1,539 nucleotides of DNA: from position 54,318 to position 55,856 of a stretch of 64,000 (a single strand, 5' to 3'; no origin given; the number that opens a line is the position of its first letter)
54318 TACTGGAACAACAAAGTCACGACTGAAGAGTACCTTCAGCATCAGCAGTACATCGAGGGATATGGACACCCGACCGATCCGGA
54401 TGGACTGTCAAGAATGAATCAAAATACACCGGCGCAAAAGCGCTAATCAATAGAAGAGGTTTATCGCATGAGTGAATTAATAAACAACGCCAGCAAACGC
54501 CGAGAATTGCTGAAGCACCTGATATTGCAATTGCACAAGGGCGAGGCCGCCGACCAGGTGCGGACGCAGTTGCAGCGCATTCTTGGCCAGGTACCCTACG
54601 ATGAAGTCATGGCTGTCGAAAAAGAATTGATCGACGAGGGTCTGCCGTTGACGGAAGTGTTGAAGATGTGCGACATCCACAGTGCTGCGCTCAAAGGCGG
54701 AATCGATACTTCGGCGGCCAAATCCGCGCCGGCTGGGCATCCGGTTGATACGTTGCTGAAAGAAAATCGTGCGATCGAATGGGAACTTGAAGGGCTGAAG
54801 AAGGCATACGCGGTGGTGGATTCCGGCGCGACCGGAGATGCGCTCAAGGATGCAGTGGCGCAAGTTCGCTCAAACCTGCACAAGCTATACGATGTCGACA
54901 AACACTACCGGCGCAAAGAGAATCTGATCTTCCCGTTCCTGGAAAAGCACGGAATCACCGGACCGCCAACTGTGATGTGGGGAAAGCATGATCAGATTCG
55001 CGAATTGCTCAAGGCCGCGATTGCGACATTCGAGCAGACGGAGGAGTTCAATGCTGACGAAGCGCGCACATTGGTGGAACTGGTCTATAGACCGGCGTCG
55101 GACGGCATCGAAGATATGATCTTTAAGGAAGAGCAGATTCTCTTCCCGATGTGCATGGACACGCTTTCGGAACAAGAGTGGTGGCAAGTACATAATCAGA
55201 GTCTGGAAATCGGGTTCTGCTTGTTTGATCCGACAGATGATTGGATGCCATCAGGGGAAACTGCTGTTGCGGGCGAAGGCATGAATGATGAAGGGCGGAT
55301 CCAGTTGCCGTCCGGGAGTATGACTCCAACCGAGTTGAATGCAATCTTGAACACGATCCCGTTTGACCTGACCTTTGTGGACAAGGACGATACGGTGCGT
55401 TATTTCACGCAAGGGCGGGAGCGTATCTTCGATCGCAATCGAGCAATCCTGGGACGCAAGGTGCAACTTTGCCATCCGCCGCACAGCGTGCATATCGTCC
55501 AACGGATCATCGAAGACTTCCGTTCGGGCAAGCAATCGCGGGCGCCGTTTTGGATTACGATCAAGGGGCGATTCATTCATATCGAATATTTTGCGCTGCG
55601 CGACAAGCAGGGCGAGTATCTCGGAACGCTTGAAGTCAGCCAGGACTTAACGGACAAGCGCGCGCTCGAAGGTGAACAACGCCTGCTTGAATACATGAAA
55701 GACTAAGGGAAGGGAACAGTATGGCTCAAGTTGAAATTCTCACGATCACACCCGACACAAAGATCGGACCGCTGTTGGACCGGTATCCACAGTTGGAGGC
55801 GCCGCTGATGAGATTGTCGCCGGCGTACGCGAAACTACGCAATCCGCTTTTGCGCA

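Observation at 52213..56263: Crp/Fnr - NapH-like polyferredoxin - DUF438/hemerythrin/PAS - DUF1858/DUF2249 module next to rubrerythrin, IscU and a short flavoprotein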

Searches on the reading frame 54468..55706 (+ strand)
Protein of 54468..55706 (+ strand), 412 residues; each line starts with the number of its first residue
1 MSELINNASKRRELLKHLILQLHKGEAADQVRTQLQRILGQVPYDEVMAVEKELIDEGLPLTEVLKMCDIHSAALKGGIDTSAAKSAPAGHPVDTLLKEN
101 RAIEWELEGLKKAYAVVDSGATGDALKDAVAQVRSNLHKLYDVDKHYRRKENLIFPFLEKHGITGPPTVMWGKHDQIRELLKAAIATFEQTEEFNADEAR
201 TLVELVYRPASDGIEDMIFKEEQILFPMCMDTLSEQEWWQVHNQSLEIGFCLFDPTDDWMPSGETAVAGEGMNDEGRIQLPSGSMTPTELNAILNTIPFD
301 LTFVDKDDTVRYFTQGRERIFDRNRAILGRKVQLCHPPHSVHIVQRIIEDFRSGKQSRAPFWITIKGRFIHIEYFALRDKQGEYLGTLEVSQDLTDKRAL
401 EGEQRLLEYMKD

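Call 3: search_protein_families(library=pfam, proteins=[window:54468-55706:+], max_evalue=0.01)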
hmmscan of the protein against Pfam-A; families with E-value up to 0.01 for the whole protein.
window:54468-55706:+ (412 aa): 4 families
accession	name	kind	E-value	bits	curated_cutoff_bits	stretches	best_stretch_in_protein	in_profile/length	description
PF13596.12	PAS_10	-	1.4e-30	106.5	22.1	1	290-395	1-106/106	PAS domain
PF04282.18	DUF438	-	7.3e-22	77.5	25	1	15-80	1-66/67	Family of unknown function (DUF438)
PF01814.28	Hemerythrin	-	8.6e-18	65.5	25.3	1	91-229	1-127/127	Hemerythrin HHE cation binding domain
PF08448.16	PAS_4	-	6.7e-07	30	23.1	1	295-398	2-109/110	PAS fold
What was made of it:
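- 54468..55706 (+): DUF438 - hemerythrin-like - PAS_10 protein (412 aa). Pfam (call 3).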

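Call 4: search_protein_families(library=ncbifam, proteins=[window:54468-55706:+], max_evalue=0.01)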
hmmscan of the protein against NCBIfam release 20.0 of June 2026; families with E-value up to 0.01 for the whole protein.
window:54468-55706:+ (412 aa): 4 families
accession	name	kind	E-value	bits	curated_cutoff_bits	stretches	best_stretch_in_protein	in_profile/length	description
TIGR03652.1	FeS_repair_RIC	equivalog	7.4e-05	22.6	204.7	1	174-237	80-145/216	iron-sulfur cluster repair di-iron protein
NF008221.0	PRK10992.1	equivalog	0.00039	20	254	0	136-184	118-170/220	iron-sulfur cluster repair protein YtfE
NF046044.1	PnpS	equivalog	0.0024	17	400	1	282-402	49-168/390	two-component system histidine kinase PnpS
TIGR00229.1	sensory_box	domain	0.0051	16.9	22.9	0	290-402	7-124/126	PAS domain S-box protein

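Call 5: find_encoding_contigs(protein=window:54468-55706:+, flank=10000, max_places=6)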
Protein window:54468-55706:+ (412 aa): 1 contig read that carries it; 1 place shown.
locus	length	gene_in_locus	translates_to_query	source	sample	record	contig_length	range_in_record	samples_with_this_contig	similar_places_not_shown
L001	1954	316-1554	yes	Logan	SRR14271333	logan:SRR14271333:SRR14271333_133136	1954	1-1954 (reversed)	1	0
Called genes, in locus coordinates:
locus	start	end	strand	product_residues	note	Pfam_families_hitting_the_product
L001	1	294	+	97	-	?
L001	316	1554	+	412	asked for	PF04282:DUF438, PF01814:Hemerythrin, PF08448:PAS_4 (weak), PF13596:PAS_10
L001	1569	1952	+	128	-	?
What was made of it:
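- Tried and rejected: An exact-sequence look-up found only a 1.9-kb read-assembly contig (call 5).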

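Call 30: search_solved_structures(query=window:54468-55706:+, max_evalue=0.01)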
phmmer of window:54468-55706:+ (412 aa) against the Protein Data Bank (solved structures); distinct sequences matched with E-value up to 0.01: 5.
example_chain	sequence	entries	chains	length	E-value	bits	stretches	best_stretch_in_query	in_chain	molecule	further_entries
3cax_A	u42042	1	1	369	6.2e-62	213.3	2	275-410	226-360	Uncharacterized protein PF0695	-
2qkp_A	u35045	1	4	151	1.4e-21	80.4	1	282-400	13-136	Uncharacterized protein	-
7bhc_A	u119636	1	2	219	0.0062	19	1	129-229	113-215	Iron-sulfur cluster repair protein YtfE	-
7bha_A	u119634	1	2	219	0.0089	18.5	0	136-229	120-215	Iron-sulfur cluster repair protein YtfE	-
5fnn_A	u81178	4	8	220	0.009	18.5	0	136-229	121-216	IRON-SULFUR CLUSTER REPAIR PROTEIN YTFE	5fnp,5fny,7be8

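Call 44: find_homologous_proteins(query=window:54468-55706:+, max_evalue=1e-10)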
Query window:54468-55706:+ (412 aa): 7804 proteins with E <= 1e-10 among 8000 candidates; the best 120 are listed.
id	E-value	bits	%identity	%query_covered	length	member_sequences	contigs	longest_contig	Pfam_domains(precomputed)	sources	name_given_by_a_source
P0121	5.2e-273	923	97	100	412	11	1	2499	PF13596.13,PF01814.29,PF04282.19,PF08448.17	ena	-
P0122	2.5e-241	819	86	100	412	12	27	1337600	PF13596.13,PF01814.29,PF04282.19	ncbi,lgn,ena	-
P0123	1.9e-236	803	84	100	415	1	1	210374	PF13596.13,PF01814.29,PF04282.19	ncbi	-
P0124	2.5e-236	802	84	100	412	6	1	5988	PF13596.13,PF01814.29,PF04282.19,PF08448.17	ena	-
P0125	2.6e-236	802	83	100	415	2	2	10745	PF13596.13,PF01814.29,PF04282.19,PF08448.17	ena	-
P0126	2.1e-234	796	84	100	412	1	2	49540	PF13596.13,PF01814.29,PF04282.19,PF08448.17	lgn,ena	-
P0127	1.4e-226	770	81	100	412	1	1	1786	PF13596.13,PF01814.29,PF04282.19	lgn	-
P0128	7.4e-226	768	79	100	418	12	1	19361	PF13596.13,PF01814.29,PF04282.19,PF08448.17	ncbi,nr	ncbi:MAG: DUF438 domain-containing protein [candidate division Zixibacteria bacterium]|nr:DUF438 dom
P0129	2.0e-221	753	80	100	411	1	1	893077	PF13596.13,PF01814.29,PF04282.19,PF08448.17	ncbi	-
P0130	1.5e-220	751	79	100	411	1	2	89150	PF13596.13,PF01814.29,PF04282.19,PF08448.17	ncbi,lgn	-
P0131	5.2e-218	742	79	100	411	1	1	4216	PF13596.13,PF01814.29,PF04282.19,PF08448.17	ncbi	-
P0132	5.1e-205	699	72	100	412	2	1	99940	PF13596.13,PF01814.29,PF04282.19,PF08448.17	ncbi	-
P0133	8.9e-196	669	97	72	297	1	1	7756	PF13596.13,PF01814.29,PF08448.17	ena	-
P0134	1.2e-190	652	70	100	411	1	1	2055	PF13596.13,PF01814.29,PF04282.19,PF08448.17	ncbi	-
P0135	1.4e-190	652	69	100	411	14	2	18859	PF13596.13,PF01814.29,PF04282.19,PF08448.17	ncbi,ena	-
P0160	9.2e-180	616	66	99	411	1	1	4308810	PF13596.13,PF01814.29,PF04282.19,PF08448.17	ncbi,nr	ncbi:MAG: DUF438 domain-containing protein [Candidatus Latescibacterota bacterium]|nr:MAG: DUF438 do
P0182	6.4e-177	607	65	99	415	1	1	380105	PF13596.13,PF01814.29,PF04282.19,PF08448.17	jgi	jgi:DUF438 domain-containing protein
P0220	2.0e-174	599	64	100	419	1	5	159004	PF13596.13,PF01814.29,PF04282.19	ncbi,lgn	-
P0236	9.9e-174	596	63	99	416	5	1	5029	PF13596.13,PF01814.29,PF04282.19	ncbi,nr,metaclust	ncbi:MAG: hemerythrin [Desulfovibrio sp. S3730MH75]|nr:MAG: hemerythrin [Desulfovibrio sp. S3730MH75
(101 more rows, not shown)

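Call 45: find_encoding_contigs(protein=P0160, flank=8000, max_places=1)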
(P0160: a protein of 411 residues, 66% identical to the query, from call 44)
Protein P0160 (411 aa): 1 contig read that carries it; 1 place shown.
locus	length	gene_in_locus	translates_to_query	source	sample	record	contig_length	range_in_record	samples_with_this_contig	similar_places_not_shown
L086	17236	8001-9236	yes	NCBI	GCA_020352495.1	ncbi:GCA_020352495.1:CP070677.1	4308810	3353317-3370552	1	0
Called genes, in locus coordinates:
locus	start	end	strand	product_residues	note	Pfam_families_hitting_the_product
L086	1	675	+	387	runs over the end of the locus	-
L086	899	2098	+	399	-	PF04101:Glyco_tran_28_C (weak)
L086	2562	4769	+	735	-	PF03403:PAF-AH_p_II, PF07676:PD40 (faint)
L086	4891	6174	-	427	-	PF13432:TPR_16 (faint), PF21033:RMD1-3 (faint), PF13428:TPR_14 (faint), PF00515:TPR_1 (faint), PF07719:TPR_2 (faint), PF13181:TPR_8 (faint), PF13429:TPR_15 (weak), PF13414:TPR_11 (weak), +5 more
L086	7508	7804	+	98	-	PF01910:Thiamine_BP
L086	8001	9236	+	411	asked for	PF04282:DUF438, PF01814:Hemerythrin, PF08448:PAS_4, PF13596:PAS_10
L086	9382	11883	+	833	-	-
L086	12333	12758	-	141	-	PF00436:SSB, PF22657:SSB_1 (weak)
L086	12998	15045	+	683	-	PF00930:DPPIV_N (faint), PF26549:Tricorn_N, PF07676:PD40 (weak), PF26550:Tricorn_2nd, PF26549:Tricorn_N, PF07676:PD40, PF23381:Beta-prop_IFT122_1st (weak), PF25174:Beta-prop_THOC3 (weak), +3 more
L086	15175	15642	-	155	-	PF14238:DUF4340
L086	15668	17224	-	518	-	PF23357:DUF7088, PF09822:ABC_transp_aux, PF14258:DUF4350 (weak)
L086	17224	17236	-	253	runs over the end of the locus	PF01061:ABC2_membrane (weak), PF12679:ABC2_membrane_2, PF12698:ABC2_membrane_3, PF13346:ABC2_membrane_5 (weak)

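Call 46: find_encoding_contigs(protein=P0236, flank=8000, max_places=1)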
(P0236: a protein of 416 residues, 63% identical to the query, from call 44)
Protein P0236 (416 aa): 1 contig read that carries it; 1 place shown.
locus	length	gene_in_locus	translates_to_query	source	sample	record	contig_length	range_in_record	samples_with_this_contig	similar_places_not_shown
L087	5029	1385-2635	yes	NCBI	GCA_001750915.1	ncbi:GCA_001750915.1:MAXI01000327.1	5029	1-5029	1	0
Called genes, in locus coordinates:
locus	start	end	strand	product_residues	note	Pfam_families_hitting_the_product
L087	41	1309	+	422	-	PF03773:ArsP_1, PF00403:HMA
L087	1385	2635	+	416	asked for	PF04282:DUF438, PF01814:Hemerythrin, PF13596:PAS_10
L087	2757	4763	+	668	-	PF13426:PAS_9 (weak), PF08448:PAS_4, PF13426:PAS_9, PF00989:PAS, PF08448:PAS_4, PF13188:PAS_8, PF13426:PAS_9, PF07228:SpoIIE, +1 more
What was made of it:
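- A Desulfovibrio DUF438 gene lies next to a permease with an HMA domain (call 46).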

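Call 47: find_encoding_contigs(protein=P0182, flank=8000, max_places=1)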
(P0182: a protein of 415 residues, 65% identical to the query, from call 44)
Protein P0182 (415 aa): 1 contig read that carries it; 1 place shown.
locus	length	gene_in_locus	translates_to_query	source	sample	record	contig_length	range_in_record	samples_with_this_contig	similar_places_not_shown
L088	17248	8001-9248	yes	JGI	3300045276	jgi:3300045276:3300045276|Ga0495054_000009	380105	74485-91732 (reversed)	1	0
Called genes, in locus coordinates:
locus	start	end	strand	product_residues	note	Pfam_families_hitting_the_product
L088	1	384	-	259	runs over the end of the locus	PF01865:PhoU_div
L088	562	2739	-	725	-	PF00122:E1-E2_ATPase, PF00702:Hydrolase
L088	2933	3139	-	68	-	-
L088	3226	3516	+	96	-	-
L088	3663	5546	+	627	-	PF14522:Cytochrome_C7 (faint), PF14537:Cytochrom_c3_2 (faint), PF22113:Mtrc-MtrF_II-IV_dom (faint)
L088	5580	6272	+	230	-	PF01209:Ubie_methyltran, PF13489:Methyltransf_23 (weak), PF13847:Methyltransf_31, PF08241:Methyltransf_11, PF08242:Methyltransf_12 (weak), PF13649:Methyltransf_25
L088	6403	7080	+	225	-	PF00027:cNMP_binding, PF13545:HTH_Crp_2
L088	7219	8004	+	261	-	PF00037:Fer4 (faint), PF12837:Fer4_6 (weak), PF13237:Fer4_10, PF14697:Fer4_21 (weak), PF12838:Fer4_7 (faint), PF13187:Fer4_9 (weak), PF27217:AF_0155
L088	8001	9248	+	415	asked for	PF04282:DUF438, PF01814:Hemerythrin, PF08448:PAS_4 (weak), PF13596:PAS_10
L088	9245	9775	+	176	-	PF08984:DUF1858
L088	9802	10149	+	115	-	PF02311:AraC_binding (weak), PF07883:Cupin_2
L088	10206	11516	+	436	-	PF12801:Fer4_5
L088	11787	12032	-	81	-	-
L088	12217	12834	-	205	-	-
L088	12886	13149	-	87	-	-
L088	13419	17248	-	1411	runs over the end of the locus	PF00069:Pkinase, PF13424:TPR_12 (weak), PF01590:GAF, PF13185:GAF_2 (weak), PF00158:Sigma54_activat, PF14532:Sigma54_activ_2, PF25601:AAA_lid_14, PF02954:HTH_8, +3 more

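Call 48: find_encoding_contigs(protein=P0220, flank=8000, max_places=1)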
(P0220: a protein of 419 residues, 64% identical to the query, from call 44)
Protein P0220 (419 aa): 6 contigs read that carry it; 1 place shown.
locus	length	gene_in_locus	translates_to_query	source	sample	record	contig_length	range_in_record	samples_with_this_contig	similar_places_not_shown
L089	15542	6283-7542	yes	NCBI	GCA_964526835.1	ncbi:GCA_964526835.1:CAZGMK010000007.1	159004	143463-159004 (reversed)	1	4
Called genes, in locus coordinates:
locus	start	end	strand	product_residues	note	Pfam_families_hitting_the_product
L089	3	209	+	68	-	?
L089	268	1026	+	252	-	PF20772:TACO1_YebC_N, PF01709:Transcrip_reg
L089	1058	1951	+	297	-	PF13419:HAD_2 (faint), PF13344:Hydrolase_6, PF00702:Hydrolase, PF13242:Hydrolase_like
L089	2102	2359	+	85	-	-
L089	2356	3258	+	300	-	PF01297:ZnuA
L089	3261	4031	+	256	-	PF00005:ABC_tran, PF02463:SMC_N (faint), PF13304:AAA_21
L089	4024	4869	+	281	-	PF00950:ABC-3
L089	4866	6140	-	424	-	PF05977:MFS_3, PF07690:MFS_1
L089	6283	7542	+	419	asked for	PF04282:DUF438, PF01814:Hemerythrin, PF13596:PAS_10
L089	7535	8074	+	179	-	PF08984:DUF1858, PF10006:DUF2249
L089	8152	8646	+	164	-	PF02075:RuvC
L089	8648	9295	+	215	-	PF01330:RuvA_N (weak), PF14520:HHH_5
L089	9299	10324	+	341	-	PF05496:RuvB_N, PF00004:AAA, PF07728:AAA_5 (weak), PF17864:AAA_lid_4, PF05491:WHD_RuvB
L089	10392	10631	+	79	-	-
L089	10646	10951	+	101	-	-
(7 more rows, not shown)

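Call 52: search_protein_families(library=pfam, proteins=[L088:9802-10149:+, L088:10206-11516:+, L088:3663-5546:+], max_evalue=0.00001)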
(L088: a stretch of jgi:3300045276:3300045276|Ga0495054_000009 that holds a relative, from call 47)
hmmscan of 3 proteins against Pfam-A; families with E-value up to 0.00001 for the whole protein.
L088:9802-10149:+ (115 aa): 1 family
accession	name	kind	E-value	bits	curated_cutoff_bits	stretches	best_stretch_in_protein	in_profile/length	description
PF07883.17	Cupin_2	-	4.8e-08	33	27.2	1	47-105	3-61/70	Cupin domain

L088:10206-11516:+ (436 aa): 1 family
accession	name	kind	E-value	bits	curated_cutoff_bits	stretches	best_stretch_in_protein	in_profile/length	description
PF12801.12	Fer4_5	-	1.2e-07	32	22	1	231-269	7-46/48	4Fe-4S binding domain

L088:3663-5546:+ (627 aa): 2 families
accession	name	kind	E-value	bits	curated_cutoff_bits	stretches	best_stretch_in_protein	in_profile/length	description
PF14522.11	Cytochrome_C7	-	6e-11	42.4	24.8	0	305-379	5-66/67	Cytochrome c7 and related cytochrome c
PF22113.1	Mtrc-MtrF_II-IV_dom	-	6.1e-07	29.6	30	0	81-262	23-166/176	Outer membrane cytochrome MtrC/MtrF-like, domains II/IV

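Call 71: search_solved_structures(query=window:54468-55706:+, max_evalue=0.01, show_alignments=3)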
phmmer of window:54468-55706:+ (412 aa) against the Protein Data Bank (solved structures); distinct sequences matched with E-value up to 0.01: 5.
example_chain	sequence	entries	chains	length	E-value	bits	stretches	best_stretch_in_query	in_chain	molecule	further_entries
3cax_A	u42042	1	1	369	6.2e-62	213.3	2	275-410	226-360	Uncharacterized protein PF0695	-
2qkp_A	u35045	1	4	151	1.4e-21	80.4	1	282-400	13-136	Uncharacterized protein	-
7bhc_A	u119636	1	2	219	0.0062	19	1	129-229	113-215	Iron-sulfur cluster repair protein YtfE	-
7bha_A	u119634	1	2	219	0.0089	18.5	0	136-229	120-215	Iron-sulfur cluster repair protein YtfE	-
5fnn_A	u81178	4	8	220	0.009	18.5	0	136-229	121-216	IRON-SULFUR CLUSTER REPAIR PROTEIN YTFE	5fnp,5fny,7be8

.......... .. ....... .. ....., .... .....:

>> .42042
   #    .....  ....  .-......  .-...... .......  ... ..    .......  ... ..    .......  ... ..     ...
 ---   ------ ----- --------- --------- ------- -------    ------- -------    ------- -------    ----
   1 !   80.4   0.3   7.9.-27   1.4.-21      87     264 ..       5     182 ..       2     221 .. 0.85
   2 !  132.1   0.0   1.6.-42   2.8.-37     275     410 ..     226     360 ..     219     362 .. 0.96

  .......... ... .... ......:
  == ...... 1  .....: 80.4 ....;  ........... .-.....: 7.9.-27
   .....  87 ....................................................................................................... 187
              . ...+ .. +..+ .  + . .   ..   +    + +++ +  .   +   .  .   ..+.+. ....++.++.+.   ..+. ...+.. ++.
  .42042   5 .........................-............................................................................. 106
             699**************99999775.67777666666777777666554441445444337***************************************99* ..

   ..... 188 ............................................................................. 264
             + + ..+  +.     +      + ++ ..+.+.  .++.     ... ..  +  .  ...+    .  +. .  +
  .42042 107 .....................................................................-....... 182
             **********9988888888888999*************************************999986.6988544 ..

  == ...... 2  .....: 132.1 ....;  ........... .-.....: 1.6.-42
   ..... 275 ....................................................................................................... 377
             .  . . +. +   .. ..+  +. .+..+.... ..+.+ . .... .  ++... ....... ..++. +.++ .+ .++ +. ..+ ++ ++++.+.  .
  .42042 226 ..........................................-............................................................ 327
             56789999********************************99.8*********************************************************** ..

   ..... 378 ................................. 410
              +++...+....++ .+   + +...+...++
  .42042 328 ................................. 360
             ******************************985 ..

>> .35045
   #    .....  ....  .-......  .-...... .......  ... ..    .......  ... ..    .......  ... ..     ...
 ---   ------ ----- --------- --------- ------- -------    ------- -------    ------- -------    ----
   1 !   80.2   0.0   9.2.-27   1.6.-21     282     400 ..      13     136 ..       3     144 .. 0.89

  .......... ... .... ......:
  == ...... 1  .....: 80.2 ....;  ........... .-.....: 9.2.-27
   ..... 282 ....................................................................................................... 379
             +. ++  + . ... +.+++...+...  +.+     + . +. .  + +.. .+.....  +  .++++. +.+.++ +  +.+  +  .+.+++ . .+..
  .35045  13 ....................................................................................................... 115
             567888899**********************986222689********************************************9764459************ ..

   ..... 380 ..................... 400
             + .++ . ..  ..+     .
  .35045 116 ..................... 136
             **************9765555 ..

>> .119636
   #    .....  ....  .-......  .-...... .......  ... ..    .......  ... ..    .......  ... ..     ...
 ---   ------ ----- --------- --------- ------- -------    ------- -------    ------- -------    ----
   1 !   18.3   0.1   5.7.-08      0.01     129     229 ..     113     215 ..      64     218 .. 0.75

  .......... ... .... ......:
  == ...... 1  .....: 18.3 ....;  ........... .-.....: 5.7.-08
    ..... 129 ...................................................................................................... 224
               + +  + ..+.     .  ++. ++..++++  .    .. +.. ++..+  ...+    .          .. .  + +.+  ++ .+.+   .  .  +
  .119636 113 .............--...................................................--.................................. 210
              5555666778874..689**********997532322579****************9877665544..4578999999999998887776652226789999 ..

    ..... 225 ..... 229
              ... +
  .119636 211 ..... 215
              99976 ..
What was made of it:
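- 54468..55706 (+): Homologue of PF0695, PDB 3cax, E 6e-62 (calls 30, 71).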
